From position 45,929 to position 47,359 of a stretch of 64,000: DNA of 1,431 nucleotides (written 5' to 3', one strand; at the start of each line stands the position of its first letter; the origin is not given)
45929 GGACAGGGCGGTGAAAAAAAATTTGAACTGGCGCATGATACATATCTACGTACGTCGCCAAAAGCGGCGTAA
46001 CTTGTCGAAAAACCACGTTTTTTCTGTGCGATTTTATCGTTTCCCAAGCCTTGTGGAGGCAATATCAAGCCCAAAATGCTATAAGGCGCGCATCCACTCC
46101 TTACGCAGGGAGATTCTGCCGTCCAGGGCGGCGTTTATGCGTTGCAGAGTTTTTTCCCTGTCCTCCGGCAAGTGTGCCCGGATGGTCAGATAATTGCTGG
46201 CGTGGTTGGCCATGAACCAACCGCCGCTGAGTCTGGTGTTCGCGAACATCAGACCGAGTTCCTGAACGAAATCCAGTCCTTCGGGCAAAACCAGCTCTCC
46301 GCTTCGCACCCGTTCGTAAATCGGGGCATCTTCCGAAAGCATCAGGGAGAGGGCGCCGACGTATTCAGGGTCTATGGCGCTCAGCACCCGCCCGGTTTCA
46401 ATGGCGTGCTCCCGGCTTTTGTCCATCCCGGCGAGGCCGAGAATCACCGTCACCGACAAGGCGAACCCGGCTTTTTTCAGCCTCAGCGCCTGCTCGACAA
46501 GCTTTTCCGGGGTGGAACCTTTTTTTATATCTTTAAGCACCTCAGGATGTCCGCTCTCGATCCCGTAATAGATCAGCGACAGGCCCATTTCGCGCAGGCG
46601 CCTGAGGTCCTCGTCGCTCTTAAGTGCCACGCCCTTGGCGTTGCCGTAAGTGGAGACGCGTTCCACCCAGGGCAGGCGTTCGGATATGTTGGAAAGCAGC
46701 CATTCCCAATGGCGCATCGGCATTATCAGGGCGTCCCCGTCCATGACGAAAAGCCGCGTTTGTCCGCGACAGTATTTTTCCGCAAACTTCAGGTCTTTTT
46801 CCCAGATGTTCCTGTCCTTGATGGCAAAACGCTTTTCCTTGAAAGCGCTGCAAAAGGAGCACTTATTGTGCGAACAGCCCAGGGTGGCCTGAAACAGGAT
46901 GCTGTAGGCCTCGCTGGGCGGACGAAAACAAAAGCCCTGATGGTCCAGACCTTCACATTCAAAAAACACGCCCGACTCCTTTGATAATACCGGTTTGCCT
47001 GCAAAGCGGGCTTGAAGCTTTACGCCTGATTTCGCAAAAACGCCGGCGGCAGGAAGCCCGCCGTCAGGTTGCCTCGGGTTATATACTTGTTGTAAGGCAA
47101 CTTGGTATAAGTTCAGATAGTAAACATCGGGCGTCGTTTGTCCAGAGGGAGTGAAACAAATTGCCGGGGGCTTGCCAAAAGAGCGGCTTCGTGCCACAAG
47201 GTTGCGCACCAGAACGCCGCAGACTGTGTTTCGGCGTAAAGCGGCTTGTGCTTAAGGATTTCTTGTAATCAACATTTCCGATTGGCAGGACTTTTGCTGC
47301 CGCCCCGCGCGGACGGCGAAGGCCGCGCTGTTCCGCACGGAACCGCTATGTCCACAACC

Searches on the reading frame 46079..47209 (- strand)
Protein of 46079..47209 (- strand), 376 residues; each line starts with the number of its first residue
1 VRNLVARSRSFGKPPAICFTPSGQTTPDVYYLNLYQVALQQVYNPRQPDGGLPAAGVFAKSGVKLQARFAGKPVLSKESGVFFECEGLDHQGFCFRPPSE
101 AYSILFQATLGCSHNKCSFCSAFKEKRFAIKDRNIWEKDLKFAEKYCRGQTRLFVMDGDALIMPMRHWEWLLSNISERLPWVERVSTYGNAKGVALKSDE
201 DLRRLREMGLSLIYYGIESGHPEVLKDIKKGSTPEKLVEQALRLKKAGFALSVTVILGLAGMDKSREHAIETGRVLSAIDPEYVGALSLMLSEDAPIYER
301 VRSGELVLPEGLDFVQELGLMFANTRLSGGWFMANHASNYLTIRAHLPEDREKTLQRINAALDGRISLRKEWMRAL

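Call 6: search_protein_families(library=pfam, proteins=[window:46079-47209:-])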
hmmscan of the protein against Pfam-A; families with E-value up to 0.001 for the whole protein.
window:46079-47209:- (376 aa): 1 family
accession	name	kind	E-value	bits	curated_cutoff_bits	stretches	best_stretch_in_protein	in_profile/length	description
PF04055.27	Radical_SAM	-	2.1e-13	51.2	29.5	1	109-269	4-162/166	Radical SAM superfamily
